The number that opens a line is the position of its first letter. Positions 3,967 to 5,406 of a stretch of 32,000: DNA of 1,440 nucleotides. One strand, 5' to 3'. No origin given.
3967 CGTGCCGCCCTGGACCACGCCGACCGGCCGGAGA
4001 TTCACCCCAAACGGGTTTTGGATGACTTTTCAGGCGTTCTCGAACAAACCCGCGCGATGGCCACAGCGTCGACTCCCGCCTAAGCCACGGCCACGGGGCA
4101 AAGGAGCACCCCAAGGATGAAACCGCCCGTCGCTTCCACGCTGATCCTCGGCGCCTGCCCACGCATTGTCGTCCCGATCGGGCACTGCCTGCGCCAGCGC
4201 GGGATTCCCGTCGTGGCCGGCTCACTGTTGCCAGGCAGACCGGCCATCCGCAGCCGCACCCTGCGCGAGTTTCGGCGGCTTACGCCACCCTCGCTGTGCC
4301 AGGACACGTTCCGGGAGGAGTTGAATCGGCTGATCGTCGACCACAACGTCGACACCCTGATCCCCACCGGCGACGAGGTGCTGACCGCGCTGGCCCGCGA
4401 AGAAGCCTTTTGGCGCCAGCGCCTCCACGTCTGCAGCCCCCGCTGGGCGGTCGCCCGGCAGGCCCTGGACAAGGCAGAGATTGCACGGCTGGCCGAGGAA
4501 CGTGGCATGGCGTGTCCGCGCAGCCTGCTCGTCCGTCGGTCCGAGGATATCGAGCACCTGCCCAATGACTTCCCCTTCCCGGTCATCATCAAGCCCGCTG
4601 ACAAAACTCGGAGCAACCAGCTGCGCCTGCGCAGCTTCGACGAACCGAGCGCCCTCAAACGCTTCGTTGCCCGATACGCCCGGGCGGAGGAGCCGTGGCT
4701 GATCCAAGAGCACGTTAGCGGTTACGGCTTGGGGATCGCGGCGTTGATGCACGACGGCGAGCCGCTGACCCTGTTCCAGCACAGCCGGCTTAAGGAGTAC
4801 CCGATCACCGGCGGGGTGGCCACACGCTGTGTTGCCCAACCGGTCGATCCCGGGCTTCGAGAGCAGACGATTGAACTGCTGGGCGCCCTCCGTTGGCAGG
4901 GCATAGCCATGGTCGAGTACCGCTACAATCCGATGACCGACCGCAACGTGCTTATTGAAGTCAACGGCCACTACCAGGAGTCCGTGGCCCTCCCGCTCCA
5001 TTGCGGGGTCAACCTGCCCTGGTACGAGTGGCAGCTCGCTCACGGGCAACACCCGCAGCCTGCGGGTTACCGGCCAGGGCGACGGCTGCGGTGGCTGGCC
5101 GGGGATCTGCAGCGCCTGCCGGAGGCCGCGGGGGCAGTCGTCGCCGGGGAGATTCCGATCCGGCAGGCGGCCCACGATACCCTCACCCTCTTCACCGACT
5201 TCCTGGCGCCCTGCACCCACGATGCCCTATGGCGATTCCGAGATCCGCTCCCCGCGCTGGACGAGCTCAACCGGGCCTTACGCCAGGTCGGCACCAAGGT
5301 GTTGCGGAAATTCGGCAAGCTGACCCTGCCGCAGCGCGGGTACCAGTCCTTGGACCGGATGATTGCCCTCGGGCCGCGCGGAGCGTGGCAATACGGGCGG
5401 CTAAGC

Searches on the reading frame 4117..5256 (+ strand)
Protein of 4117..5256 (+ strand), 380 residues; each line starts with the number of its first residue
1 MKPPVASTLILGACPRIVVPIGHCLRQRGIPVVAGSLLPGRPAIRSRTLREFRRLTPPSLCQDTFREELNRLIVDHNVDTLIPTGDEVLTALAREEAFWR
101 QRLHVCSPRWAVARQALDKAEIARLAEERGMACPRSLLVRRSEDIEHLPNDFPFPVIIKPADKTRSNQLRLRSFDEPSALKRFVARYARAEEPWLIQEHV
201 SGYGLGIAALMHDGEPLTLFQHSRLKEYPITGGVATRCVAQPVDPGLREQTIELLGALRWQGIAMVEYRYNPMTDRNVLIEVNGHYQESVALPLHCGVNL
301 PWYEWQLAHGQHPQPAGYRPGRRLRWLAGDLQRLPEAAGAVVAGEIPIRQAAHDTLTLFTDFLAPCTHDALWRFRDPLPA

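Call 73: search_solved_structures(query=A6, max_evalue=0.001, show_alignments=3)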
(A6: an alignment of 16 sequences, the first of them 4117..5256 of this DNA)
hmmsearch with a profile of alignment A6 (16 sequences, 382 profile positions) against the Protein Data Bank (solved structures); distinct sequences matched with E-value up to 0.001: 35.
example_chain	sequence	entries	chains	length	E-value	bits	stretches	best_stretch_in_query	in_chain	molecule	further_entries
2pn1_A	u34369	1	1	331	1.5e-13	53.8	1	56-305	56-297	Carbamoylphosphate synthase large subunit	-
1e4e_A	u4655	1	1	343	2.5e-09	39.8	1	111-210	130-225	VANCOMYCIN/TEICOPLANIN A-TYPE RESISTANCE PROTEIN VANA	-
1e4e_B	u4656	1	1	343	3.3e-09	39.4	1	111-209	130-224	VANCOMYCIN/TEICOPLANIN A-TYPE RESISTANCE PROTEIN VANA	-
3se7_A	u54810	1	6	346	1.6e-08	37.2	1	109-210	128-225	VanA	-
1ce8_A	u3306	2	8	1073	1.3e-07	34.2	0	62-291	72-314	PROTEIN (CARBAMOYL-PHOSPHATE SYNTHASE) | carbamoyl phosphate synthetase large chain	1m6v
1bxr_A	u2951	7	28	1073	1.4e-07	34.1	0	62-291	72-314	CARBAMOYL-PHOSPHATE SYNTHASE | CARBAMOYL PHOSPHATE SYNTHETASE: LARGE SUBUNIT | CARBAMOYL PHOSPHATE SYNTHETASE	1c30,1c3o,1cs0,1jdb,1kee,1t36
8evy_B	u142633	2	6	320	3.7e-07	32.7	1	111-205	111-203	D-alanine--D-alanine ligase B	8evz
3va7_A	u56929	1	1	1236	6.2e-07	32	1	4-306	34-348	KLLA0E08119p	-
8evx_A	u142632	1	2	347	1.4e-06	30.8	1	113-278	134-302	D-alanine--D-alanine ligase A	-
8evv_A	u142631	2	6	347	1.4e-06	30.8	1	113-278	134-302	D-alanine--D-alanine ligase A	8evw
5i8i_A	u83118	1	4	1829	1.5e-06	30.7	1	4-305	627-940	Urea Amidolyase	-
7wta_A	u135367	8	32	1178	1.7e-06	30.5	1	6-283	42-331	Pyruvate carboxylase, mitochondrial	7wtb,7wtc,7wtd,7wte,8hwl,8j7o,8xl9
4fu0_A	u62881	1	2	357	1.9e-06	30.4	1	111-205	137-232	D-alanine--D-alanine ligase 7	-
1a9x_A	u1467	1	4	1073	1.9e-06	30.4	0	62-291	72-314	CARBAMOYL PHOSPHATE SYNTHETASE (LARGE CHAIN)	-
3r23_A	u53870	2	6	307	2.7e-06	29.9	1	112-214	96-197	D-alanine--D-alanine ligase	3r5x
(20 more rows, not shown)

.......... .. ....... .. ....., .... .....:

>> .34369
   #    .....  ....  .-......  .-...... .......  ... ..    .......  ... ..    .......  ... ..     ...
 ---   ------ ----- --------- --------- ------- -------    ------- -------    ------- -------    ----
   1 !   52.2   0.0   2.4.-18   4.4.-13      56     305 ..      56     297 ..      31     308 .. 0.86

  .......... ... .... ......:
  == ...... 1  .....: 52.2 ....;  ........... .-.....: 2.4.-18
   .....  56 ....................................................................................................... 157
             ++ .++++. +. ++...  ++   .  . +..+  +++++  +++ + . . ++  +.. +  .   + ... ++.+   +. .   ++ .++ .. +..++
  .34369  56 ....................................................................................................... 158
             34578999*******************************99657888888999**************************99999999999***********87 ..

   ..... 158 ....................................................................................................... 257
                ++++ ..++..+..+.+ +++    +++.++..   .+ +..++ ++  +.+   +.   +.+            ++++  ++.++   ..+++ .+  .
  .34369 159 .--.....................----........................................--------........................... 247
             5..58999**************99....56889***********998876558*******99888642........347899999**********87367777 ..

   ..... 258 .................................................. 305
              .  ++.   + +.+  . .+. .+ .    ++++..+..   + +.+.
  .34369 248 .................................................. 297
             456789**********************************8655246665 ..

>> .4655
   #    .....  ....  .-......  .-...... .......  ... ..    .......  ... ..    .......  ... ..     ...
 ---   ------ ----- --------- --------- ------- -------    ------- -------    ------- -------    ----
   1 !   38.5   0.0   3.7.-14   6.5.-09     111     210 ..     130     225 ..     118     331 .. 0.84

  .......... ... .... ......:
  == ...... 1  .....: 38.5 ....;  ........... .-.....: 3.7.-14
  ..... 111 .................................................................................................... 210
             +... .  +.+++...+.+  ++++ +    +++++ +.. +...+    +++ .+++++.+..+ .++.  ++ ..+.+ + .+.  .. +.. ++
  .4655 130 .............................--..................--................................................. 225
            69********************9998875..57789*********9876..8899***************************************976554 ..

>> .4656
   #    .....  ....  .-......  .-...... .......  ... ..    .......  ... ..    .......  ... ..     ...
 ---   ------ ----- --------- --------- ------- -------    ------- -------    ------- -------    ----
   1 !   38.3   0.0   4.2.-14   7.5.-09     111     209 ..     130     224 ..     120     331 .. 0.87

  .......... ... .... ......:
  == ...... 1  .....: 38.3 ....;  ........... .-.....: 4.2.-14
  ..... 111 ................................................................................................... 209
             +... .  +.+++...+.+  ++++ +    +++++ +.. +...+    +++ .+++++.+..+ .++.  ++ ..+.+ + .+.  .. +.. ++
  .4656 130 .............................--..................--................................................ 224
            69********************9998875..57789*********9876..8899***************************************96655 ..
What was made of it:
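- R285 aligns with the Arg of the E-x-N-P-R motif of 2pn1 (call 73).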
